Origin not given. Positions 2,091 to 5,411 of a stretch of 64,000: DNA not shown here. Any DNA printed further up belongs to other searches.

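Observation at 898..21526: Two tandem chemosensory modules, each followed by a soluble multi-PAS hybrid kinase with an Hpt domain; one module lacks an MCP and ends in a LuxR-type DNA-binding regulator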

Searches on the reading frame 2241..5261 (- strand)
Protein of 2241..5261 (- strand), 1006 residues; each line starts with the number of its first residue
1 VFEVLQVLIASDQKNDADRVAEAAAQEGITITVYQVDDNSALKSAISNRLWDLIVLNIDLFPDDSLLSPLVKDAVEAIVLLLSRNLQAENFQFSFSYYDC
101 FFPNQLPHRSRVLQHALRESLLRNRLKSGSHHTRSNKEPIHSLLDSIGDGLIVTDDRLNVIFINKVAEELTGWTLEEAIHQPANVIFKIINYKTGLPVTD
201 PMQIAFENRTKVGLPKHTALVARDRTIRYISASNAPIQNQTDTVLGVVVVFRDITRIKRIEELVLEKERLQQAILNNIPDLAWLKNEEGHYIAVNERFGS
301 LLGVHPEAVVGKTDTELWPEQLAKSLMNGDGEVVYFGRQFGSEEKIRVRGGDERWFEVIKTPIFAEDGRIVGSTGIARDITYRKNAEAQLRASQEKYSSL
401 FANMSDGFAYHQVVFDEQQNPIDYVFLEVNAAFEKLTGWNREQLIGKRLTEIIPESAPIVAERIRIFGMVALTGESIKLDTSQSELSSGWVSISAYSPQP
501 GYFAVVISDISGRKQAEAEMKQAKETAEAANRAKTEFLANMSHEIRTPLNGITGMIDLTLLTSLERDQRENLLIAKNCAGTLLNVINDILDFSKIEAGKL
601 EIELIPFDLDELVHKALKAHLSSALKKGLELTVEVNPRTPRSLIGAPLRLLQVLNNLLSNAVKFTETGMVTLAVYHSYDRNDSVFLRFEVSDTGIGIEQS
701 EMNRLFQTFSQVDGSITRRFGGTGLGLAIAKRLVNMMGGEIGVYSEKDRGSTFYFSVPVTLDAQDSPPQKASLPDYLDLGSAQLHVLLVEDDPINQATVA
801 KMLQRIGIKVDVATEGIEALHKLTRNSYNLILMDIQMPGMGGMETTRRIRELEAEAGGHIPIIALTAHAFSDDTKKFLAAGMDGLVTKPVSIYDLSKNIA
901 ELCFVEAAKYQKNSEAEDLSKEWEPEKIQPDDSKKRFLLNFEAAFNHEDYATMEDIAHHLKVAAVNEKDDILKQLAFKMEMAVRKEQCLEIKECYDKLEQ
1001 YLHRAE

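Call 4: search_protein_families(library=pfam, proteins=[window:2241-5261:-])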
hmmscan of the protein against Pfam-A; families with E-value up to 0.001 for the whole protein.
window:2241-5261:- (1006 aa): 9 families
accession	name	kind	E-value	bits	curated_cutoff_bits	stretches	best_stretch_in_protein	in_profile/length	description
PF08448.16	PAS_4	-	4.2e-36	123.9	23.1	2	275-384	1-109/110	PAS fold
PF00989.32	PAS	-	2.9e-31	108.3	22.6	3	142-254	5-113/113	PAS fold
PF00072.30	Response_reg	-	1.3e-27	96.6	30.2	1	786-899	1-110/111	Response regulator receiver domain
PF02518.31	HATPase_c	-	3e-27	95.7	26.4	1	646-760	2-110/111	Histidine kinase-, DNA gyrase B-, and HSP90-like ATPase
PF13426.13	PAS_9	-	3.2e-26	92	27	2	280-381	2-102/103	PAS domain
PF13188.13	PAS_8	-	1.8e-18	66.1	21.8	2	141-180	4-44/65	PAS domain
PF00512.31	HisKA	-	2.2e-18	66.5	26.9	1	533-598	1-66/66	His Kinase A (phospho-acceptor) domain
PF08447.18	PAS_3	-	6.2e-09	36.4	25.6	0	292-376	2-88/89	PAS fold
PF12860.13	PAS_7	-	1.1e-06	29.2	27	0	144-262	1-115/115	PAS fold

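Call 31: find_homologous_proteins(query=window:2241-5261:-, max_evalue=1e-40)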
Query window:2241-5261:- (1006 aa): 1828 proteins with E <= 1e-40 among 8000 candidates; the best 120 are listed.
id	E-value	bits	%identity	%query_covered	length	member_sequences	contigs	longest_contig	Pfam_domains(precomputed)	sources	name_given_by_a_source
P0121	0.0e+0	2241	100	100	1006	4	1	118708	PF08447.19,PF13426.14,PF13188.14,PF12860.14,PF08448.17,PF02518.32,PF00512.32,PF00989.32,PF00072.31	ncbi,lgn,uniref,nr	ncbi:PAS domain-containing hybrid sensor histidine kinase/response regulator [Hydrogenispora ethanol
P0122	0.0e+0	1182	66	64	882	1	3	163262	PF13426.14,PF13188.14,PF08448.17,PF02518.32,PF00512.32,PF00989.32,PF00072.31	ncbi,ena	-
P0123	0.0e+0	1118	54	98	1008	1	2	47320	PF08447.19,PF13426.14,PF13188.14,PF08448.17,PF02518.32,PF00512.32,PF00989.32,PF00072.31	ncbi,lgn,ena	-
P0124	0.0e+0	1106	53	98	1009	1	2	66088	PF08447.19,PF13426.14,PF13188.14,PF08448.17,PF02518.32,PF00512.32,PF00989.32,PF00072.31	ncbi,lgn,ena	-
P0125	5.8e-252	857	46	98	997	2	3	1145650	PF13426.14,PF13188.14,PF08448.17,PF02518.32,PF00512.32,PF00989.32,PF00072.31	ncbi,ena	-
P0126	1.6e-199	683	37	87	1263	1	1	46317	PF08447.19,PF13426.14,PF13188.14,PF08448.17,PF02518.32,PF00512.32,PF00989.32,PF00072.31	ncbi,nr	ncbi:MAG: PAS domain S-box protein [Clostridia bacterium]|nr:PAS domain S-box protein [Clostridia ba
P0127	8.5e-179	614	40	87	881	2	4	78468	PF08447.19,PF13426.14,PF13188.14,PF08448.17,PF02518.32,PF00512.32,PF23198.2,PF00989.32,PF00072.31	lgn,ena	-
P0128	6.1e-178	612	39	84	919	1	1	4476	PF13426.14,PF13188.14,PF08448.17,PF02518.32,PF00512.32,PF00989.32,PF00072.31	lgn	-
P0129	8.9e-168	578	37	99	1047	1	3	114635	PF08447.19,PF13426.14,PF13188.14,PF08448.17,PF02518.32,PF00512.32,PF00989.32,PF00072.31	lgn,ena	-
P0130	2.5e-167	577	37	76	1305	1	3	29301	PF08447.19,PF13426.14,PF13188.14,PF08448.17,PF02518.32,PF00512.32,PF00989.32,PF00072.31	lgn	-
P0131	1.8e-165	570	38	78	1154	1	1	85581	PF08447.19,PF13426.14,PF13188.14,PF12860.14,PF08448.17,PF02518.32,PF00512.32,PF00989.32,PF00072.31,PF14598.13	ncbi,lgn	ncbi:MAG: PAS domain S-box protein [Bacillota bacterium]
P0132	7.7e-165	568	34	65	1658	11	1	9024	PF13596.13,PF08447.19,PF13426.14,PF13188.14,PF08448.17,PF02518.32,PF00512.32,PF00989.32,PF00072.31,PF03924.20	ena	-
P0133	9.7e-165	568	31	66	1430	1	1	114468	PF13596.13,PF08447.19,PF13426.14,PF13188.14,PF08448.17,PF02518.32,PF00512.32,PF00989.32,PF00072.31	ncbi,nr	ncbi:MAG: PAS domain S-box protein [Bacteroidales bacterium]|nr:PAS domain S-box protein [Bacteroida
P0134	2.0e-164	567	40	74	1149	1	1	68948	PF08447.19,PF13426.14,PF13188.14,PF08448.17,PF02518.32,PF00512.32,PF00989.32,PF00072.31,PF14598.13,PF01627.29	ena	-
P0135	1.3e-161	558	35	86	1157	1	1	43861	PF13596.13,PF08447.19,PF13426.14,PF13188.14,PF12860.14,PF08448.17,PF02518.32,PF00512.32,PF00989.32,PF00072.31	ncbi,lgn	ncbi:MAG: PAS domain S-box protein [Bacillota bacterium]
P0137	1.7e-159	551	35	100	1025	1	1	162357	PF13596.13,PF08447.19,PF13426.14,PF13188.14,PF08448.17,PF02518.32,PF00512.32,PF00989.32,PF00072.31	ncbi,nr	ncbi:MAG: PAS domain S-box protein [Clostridia bacterium]|nr:PAS domain S-box protein [Clostridia ba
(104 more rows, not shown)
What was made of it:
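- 2241..5261 (-): HK2, soluble pseudoREC-PASx3-HisKA-HATPase-REC-divergent Hpt kinase. 100% identical to a Hydrogenispora ethanolica protein (call 31).
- Organism: call 31.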

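Call 32: find_encoding_contigs(protein=P0122, flank=10000, max_places=1)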
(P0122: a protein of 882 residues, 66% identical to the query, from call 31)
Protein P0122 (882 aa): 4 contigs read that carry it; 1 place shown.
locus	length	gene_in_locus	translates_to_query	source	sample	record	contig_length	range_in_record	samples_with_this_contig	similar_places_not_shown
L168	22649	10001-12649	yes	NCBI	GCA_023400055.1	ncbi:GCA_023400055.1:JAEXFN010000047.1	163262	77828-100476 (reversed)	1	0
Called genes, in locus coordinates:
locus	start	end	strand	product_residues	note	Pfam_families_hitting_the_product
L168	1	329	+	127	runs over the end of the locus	PF03975:CheD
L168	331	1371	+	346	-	PF00072:Response_reg, PF01339:CheB_methylest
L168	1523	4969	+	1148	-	PF00989:PAS, PF13188:PAS_8, PF13426:PAS_9, PF08448:PAS_4, PF13426:PAS_9, PF00989:PAS, PF08448:PAS_4, PF13426:PAS_9, +7 more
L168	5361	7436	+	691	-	PF01627:Hpt, PF07194:P2, PF02895:H-kinase_dim, PF02518:HATPase_c, PF01584:CheW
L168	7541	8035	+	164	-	PF01584:CheW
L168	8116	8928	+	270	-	PF03705:CheR_N, PF01739:CheR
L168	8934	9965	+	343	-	PF00072:Response_reg, PF01339:CheB_methylest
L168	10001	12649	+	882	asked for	PF00989:PAS, PF08448:PAS_4, PF13188:PAS_8 (faint), PF13426:PAS_9 (faint), PF00989:PAS (weak), PF00512:HisKA, PF02518:HATPase_c, PF00072:Response_reg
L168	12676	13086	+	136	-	PF00072:Response_reg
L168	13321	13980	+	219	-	PF00072:Response_reg, PF00196:GerE, PF08281:Sigma70_r4_2 (weak)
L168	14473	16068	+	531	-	PF08448:PAS_4 (weak), PF13426:PAS_9 (weak), PF01590:GAF (weak), PF13185:GAF_2 (weak), PF07730:HisKA_3, PF02518:HATPase_c, PF13581:HATPase_c_2 (weak)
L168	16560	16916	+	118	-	PF00072:Response_reg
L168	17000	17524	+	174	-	PF03975:CheD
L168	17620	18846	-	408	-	PF00395:SLH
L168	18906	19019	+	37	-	-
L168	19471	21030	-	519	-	PF00072:Response_reg, PF00165:HTH_AraC (weak), PF12833:HTH_18, PF00165:HTH_AraC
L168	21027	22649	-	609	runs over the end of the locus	PF02743:dCache_1, PF06580:His_kinase, PF02518:HATPase_c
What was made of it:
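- LuxR lies 185 nt downstream of REC136 on the same strand in the window and in the closest relative, L168 (calls 4, 32).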

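Call 33: find_encoding_contigs(protein=P0125, flank=10000, max_places=1)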
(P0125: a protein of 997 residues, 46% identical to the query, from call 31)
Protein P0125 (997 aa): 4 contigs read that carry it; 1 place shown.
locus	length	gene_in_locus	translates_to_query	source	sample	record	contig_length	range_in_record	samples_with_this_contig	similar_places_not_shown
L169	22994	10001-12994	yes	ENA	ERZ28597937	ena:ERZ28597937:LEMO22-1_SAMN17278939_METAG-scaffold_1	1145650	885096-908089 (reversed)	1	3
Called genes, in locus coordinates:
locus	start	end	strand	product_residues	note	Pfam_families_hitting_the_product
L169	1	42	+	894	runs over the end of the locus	PF01627:Hpt, PF07194:P2, PF01627:Hpt (weak), PF02518:HATPase_c, PF01584:CheW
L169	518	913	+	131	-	PF00072:Response_reg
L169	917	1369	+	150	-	PF03975:CheD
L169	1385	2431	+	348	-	PF00072:Response_reg, PF01339:CheB_methylest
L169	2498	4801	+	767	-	PF08448:PAS_4, PF13426:PAS_9, PF08448:PAS_4, PF13426:PAS_9, PF00512:HisKA, PF02518:HATPase_c, PF00072:Response_reg, PF01627:Hpt, +3 more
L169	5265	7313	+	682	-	PF01627:Hpt, PF07194:P2, PF02895:H-kinase_dim, PF02518:HATPase_c, PF01584:CheW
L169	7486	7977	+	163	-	PF01584:CheW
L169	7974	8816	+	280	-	PF03705:CheR_N, PF08242:Methyltransf_12 (faint), PF13649:Methyltransf_25 (faint), PF01739:CheR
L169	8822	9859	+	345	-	PF00072:Response_reg, PF01339:CheB_methylest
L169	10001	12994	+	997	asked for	PF00989:PAS, PF08448:PAS_4, PF13426:PAS_9, PF00989:PAS (weak), PF13426:PAS_9, PF00512:HisKA, PF02518:HATPase_c, PF00072:Response_reg, +1 more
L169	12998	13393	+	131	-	PF00072:Response_reg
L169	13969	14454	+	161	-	PF13404:HTH_AsnC-type, PF13412:HTH_24, PF01037:AsnC_trans_reg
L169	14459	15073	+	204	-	PF01810:LysE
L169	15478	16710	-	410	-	PF00395:SLH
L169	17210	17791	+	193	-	PF07638:Sigma70_ECF, PF04542:Sigma70_r2, PF08281:Sigma70_r4_2, PF04545:Sigma70_r4, PF13384:HTH_23 (faint)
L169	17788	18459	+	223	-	-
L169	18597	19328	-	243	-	PF00483:NTP_transferase, PF12804:NTP_transf_3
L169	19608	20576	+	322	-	PF13524:Glyco_trans_1_2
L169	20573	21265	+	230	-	PF13712:Glyco_tranf_2_5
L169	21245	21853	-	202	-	-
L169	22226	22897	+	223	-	PF13712:Glyco_tranf_2_5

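Call 34: find_encoding_contigs(protein=P0123, flank=10000, max_places=1)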
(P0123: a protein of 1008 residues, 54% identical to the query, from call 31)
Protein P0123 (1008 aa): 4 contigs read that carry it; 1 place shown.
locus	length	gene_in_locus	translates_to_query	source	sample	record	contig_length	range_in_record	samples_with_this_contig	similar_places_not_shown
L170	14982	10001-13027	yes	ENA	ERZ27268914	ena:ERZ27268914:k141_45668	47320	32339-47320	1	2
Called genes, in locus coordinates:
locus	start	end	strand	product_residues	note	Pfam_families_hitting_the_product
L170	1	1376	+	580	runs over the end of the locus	PF13510:Fer2_4, PF00037:Fer4 (faint), PF10588:NADH-G_4Fe-4S_3, PF12838:Fer4_7, PF13237:Fer4_10 (weak), PF22117:Fer4_Nqo3 (weak), PF02906:Fe_hyd_lg_C, PF02256:Fe_hyd_SSU, +1 more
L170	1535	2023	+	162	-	PF04073:tRNA_edit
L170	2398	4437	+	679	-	PF01627:Hpt, PF07194:P2, PF02895:H-kinase_dim, PF02518:HATPase_c, PF01584:CheW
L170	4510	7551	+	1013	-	PF12729:4HB_MCP_1, PF00672:HAMP, PF00989:PAS (weak), PF08448:PAS_4 (weak), PF13188:PAS_8 (faint), PF13426:PAS_9, PF18947:HAMP_2, PF00015:MCPsignal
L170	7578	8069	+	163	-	PF01584:CheW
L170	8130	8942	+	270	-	PF03705:CheR_N, PF01739:CheR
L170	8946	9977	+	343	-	PF00072:Response_reg, PF01339:CheB_methylest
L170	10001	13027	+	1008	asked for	PF08448:PAS_4 (weak), PF13426:PAS_9 (weak), PF00989:PAS, PF08448:PAS_4, PF13426:PAS_9, PF00512:HisKA, PF02518:HATPase_c, PF00072:Response_reg, +2 more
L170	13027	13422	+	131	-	PF00072:Response_reg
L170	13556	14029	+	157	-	PF13404:HTH_AsnC-type, PF13412:HTH_24, PF01037:AsnC_trans_reg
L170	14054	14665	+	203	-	PF01810:LysE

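Call 50: find_encoding_contigs(protein=P0129, flank=9000, max_places=1)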
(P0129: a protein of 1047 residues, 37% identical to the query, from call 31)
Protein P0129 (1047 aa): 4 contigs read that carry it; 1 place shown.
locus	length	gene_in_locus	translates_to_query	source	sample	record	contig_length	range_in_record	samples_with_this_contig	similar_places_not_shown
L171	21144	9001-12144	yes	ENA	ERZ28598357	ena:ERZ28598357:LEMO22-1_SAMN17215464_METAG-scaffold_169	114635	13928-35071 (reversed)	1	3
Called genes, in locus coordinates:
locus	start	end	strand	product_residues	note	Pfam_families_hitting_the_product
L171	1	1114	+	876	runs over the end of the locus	PF13188:PAS_8, PF13426:PAS_9, PF00989:PAS, PF08448:PAS_4, PF13426:PAS_9, PF00990:GGDEF, PF13487:HD_5, PF01966:HD, +4 more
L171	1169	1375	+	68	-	-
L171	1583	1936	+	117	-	PF00072:Response_reg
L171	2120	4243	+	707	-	PF01627:Hpt, PF07194:P2, PF02895:H-kinase_dim, PF02518:HATPase_c, PF01584:CheW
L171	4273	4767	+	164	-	PF01584:CheW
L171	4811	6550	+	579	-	PF12729:4HB_MCP_1, PF00672:HAMP, PF00015:MCPsignal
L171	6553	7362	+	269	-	PF03705:CheR_N, PF08242:Methyltransf_12 (faint), PF13489:Methyltransf_23 (weak), PF01739:CheR, PF13649:Methyltransf_25 (faint)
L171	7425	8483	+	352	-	PF00072:Response_reg, PF01339:CheB_methylest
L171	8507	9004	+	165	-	PF03975:CheD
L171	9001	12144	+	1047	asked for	PF00072:Response_reg (weak), PF00989:PAS, PF08448:PAS_4, PF13426:PAS_9, PF08447:PAS_3, PF00512:HisKA, PF02518:HATPase_c, PF00072:Response_reg, +3 more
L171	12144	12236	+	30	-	-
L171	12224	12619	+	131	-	PF00072:Response_reg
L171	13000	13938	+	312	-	PF03816:LytR_cpsA_psr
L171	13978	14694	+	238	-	PF04029:2-ph_phosp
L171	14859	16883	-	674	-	PF02449:Glyco_hydro_42, PF08532:Glyco_hydro_42M, PF08533:Glyco_hydro_42C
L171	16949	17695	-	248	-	PF01925:TauE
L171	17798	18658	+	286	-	PF02311:AraC_binding, PF12833:HTH_18, PF00165:HTH_AraC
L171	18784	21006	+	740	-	PF01734:Patatin, PF01103:Omp85 (weak)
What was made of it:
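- L171 has REC-PAS-HisKA-HATPase-REC-Hpt right after cheD (call 50).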

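Call 51: find_encoding_contigs(protein=P0137, flank=9000, max_places=1)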
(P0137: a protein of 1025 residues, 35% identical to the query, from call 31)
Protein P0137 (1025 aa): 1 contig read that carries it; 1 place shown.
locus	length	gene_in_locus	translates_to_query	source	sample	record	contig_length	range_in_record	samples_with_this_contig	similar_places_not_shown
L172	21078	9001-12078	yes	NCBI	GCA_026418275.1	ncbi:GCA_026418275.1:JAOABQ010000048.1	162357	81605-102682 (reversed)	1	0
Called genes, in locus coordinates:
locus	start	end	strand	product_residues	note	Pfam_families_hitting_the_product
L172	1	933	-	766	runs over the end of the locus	PF00532:Peripla_BP_1, PF13407:Peripla_BP_4 (faint), PF13377:Peripla_BP_3, PF00990:GGDEF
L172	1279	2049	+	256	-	PF00574:CLP_protease, PF25145:NfeD1b_N (faint)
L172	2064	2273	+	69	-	PF14035:YlzJ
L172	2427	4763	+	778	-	PF13491:FtsK_4TM (weak), PF17854:FtsK_alpha, PF01580:FtsK_SpoIIIE, PF09397:FtsK_gamma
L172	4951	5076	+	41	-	-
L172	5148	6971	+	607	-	-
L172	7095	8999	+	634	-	PF08497:Radical_SAM_N, PF04055:Radical_SAM (weak), PF11842:DUF3362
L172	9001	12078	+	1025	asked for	PF00989:PAS, PF08448:PAS_4, PF13426:PAS_9, PF08447:PAS_3, PF08448:PAS_4, PF00512:HisKA, PF02518:HATPase_c, PF00072:Response_reg, +3 more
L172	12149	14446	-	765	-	PF02839:CBM_5_12, PF00704:Glyco_hydro_18, PF00404:Dockerin_1 (weak)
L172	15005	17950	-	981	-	PF03176:MMPL, PF00873:ACR_tran, PF03176:MMPL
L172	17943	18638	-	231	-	PF00440:TetR_N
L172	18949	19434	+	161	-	-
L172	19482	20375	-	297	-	PF00849:PseudoU_synth_2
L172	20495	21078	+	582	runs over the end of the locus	PF02903:Alpha-amylase_N, PF00128:Alpha-amylase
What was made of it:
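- One close HK2 homologue, P0137, is an orphan (call 51).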
